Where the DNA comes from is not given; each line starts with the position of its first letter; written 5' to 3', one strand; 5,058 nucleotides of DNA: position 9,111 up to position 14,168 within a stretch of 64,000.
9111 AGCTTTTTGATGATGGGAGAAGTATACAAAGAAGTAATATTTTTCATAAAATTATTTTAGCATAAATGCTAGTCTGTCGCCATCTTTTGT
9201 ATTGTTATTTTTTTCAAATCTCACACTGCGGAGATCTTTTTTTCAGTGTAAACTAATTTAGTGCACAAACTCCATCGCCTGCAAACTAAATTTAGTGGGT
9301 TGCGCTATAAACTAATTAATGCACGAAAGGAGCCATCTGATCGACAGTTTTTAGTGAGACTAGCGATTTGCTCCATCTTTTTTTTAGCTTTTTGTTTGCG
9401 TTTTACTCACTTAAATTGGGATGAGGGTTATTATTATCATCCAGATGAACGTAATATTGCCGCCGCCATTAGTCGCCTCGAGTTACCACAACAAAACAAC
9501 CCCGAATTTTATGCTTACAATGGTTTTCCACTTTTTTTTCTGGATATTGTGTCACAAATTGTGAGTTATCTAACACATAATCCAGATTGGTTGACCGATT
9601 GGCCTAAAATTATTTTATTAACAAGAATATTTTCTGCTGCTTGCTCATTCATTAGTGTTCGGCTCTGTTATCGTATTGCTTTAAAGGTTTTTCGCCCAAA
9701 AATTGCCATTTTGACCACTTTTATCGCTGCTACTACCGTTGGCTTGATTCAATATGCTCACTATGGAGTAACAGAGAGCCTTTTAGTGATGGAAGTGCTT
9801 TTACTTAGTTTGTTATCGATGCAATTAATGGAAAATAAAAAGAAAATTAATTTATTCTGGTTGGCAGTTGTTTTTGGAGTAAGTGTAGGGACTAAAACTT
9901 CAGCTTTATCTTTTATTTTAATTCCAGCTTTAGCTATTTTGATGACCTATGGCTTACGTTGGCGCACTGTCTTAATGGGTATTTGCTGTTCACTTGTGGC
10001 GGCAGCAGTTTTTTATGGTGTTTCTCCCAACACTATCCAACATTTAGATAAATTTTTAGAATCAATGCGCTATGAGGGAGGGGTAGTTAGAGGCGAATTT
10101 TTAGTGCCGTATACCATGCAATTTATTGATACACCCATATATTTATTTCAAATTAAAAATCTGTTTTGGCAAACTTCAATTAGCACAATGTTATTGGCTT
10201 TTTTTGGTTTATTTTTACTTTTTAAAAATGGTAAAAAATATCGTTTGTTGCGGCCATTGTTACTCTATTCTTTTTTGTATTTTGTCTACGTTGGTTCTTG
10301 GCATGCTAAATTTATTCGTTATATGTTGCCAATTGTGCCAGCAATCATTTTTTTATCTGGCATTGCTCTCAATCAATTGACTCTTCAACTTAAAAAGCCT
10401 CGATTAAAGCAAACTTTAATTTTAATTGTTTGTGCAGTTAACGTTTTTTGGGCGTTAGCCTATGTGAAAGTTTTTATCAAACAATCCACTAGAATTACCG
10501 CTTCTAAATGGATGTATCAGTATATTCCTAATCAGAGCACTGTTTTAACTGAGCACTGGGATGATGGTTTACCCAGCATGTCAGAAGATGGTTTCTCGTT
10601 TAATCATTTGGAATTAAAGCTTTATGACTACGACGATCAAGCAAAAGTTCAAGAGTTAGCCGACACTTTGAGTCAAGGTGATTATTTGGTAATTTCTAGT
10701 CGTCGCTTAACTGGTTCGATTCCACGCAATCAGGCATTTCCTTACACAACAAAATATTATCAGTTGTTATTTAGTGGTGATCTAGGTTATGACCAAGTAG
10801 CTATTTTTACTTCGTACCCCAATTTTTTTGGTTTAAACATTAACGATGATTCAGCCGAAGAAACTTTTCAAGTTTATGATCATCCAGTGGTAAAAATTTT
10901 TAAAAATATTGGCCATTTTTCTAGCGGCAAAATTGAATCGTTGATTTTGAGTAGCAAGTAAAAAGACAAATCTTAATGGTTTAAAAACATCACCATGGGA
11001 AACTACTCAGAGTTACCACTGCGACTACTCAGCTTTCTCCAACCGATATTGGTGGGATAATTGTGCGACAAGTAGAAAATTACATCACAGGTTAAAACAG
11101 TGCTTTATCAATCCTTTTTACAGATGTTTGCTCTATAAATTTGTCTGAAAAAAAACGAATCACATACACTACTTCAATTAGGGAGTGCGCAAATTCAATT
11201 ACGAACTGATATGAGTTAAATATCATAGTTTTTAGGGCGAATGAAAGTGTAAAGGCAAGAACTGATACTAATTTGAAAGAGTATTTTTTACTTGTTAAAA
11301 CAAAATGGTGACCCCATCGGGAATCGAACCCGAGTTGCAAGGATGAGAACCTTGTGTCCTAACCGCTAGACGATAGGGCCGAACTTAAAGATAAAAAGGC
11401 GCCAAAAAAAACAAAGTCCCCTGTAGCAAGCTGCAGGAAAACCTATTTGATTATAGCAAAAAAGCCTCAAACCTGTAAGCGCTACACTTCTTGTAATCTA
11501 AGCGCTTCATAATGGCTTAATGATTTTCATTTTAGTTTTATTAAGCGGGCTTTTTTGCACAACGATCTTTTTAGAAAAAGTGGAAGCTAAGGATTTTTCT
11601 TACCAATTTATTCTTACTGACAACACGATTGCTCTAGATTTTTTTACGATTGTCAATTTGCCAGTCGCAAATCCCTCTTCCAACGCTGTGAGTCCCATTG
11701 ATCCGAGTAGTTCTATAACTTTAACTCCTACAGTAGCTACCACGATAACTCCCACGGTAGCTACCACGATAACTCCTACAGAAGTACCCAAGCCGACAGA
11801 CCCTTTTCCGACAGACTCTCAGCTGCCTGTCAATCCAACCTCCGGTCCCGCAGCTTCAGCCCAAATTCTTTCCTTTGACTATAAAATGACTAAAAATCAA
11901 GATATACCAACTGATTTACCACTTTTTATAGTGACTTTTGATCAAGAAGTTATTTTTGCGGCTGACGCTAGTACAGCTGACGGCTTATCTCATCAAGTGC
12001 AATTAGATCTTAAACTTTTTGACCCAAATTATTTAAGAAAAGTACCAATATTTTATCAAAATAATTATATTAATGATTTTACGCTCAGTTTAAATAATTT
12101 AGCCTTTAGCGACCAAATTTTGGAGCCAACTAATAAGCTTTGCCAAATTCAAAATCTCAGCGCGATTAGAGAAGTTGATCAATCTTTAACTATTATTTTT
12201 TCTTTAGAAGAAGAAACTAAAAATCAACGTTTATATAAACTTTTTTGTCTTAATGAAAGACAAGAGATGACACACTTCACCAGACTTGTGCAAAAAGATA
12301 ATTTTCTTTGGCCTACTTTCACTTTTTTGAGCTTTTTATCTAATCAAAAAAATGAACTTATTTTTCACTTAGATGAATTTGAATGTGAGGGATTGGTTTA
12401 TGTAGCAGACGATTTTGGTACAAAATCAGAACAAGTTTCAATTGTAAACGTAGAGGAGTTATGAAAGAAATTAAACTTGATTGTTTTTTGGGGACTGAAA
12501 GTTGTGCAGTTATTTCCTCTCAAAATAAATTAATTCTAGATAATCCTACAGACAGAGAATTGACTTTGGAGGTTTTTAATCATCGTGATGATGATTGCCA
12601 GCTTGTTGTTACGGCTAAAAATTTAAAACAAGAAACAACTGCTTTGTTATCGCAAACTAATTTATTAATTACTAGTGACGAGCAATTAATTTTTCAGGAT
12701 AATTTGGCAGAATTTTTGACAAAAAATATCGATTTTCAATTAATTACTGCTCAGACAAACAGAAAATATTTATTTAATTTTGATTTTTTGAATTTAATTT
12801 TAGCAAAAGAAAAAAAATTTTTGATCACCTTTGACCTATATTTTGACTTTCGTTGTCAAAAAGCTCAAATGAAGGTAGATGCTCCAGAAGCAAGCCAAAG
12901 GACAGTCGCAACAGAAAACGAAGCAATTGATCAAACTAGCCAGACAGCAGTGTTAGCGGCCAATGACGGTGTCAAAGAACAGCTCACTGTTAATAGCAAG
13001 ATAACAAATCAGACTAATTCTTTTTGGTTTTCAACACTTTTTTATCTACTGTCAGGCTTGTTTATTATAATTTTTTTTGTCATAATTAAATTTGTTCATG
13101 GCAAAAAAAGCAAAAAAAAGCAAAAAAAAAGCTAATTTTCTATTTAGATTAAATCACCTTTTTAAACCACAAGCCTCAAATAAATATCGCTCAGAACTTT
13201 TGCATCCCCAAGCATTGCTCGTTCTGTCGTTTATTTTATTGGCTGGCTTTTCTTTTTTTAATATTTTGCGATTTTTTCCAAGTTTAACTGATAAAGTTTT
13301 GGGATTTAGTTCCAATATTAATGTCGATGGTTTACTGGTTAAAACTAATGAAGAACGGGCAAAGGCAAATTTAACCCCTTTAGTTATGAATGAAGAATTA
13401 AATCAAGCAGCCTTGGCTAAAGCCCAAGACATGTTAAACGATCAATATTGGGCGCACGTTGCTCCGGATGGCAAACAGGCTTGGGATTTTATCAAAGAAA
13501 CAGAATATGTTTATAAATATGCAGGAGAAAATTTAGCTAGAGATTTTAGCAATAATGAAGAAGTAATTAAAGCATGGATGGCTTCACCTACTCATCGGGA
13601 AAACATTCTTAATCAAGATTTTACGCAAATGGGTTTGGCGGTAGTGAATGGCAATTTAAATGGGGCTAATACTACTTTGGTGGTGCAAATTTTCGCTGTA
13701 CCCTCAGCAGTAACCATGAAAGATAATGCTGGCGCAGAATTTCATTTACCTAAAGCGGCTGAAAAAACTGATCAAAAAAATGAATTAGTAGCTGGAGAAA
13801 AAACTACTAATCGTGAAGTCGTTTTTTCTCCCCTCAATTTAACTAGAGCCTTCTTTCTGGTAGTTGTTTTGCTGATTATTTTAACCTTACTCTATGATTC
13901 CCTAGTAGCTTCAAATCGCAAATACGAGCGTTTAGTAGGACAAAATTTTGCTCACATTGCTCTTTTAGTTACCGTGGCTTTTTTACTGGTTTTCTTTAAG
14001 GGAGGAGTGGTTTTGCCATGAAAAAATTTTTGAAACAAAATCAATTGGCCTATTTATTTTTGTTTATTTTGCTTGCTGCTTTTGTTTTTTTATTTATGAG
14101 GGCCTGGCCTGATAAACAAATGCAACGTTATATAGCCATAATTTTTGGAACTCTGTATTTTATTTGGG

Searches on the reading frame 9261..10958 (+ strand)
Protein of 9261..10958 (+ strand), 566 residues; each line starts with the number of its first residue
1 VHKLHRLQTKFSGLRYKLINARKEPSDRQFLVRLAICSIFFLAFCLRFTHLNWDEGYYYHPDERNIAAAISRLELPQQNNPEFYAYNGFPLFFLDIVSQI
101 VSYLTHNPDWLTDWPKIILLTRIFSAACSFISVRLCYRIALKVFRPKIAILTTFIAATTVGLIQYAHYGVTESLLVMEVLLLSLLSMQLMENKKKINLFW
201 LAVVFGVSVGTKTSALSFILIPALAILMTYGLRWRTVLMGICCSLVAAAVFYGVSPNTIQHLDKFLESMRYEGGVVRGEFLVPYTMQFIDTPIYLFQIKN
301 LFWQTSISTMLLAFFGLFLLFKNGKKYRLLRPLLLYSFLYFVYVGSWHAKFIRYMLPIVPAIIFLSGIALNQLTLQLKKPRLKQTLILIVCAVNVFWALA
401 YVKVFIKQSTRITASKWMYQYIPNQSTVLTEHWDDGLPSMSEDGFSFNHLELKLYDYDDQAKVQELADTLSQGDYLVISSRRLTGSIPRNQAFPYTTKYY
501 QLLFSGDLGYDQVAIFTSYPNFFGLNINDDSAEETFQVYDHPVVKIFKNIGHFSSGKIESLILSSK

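Call 5: search_protein_families(library=pfam, proteins=[window:9261-10958:+], max_evalue=0.001)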
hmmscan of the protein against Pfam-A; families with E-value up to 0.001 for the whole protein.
window:9261-10958:+ (566 aa): 2 families
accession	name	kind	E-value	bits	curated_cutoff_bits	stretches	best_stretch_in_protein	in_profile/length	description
PF13231.12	PMT_2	-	1.9e-06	28.6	26.1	1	122-257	25-157/160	Dolichyl-phosphate-mannose-protein mannosyltransferase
PF03901.23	Glyco_transf_22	-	0.00015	21.6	23.8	0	296-416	259-376/414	Alg9-like mannosyltransferase family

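Call 11: search_protein_families(library=ncbifam, proteins=[window:9261-10958:+], max_evalue=0.1)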
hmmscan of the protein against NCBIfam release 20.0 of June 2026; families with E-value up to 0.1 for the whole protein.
window:9261-10958:+ (566 aa): 0 families

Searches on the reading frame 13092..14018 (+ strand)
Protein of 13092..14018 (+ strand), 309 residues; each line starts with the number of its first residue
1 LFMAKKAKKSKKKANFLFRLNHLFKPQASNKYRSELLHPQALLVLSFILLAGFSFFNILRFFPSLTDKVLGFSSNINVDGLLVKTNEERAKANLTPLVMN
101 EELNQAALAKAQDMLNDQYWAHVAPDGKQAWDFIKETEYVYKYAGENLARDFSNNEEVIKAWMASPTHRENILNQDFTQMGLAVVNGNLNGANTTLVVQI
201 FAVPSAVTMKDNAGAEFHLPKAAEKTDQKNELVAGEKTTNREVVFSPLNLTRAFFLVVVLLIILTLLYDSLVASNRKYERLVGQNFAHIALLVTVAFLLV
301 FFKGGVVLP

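Call 6: search_protein_families(library=pfam, proteins=[window:13092-14018:+], max_evalue=0.001)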
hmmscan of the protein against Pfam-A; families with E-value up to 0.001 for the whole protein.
window:13092-14018:+ (309 aa): 1 family
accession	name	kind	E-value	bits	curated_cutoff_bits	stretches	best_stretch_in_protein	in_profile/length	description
PF00188.32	CAP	-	4.2e-21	76.4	21.1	1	85-200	4-116/117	Cysteine-rich secretory protein family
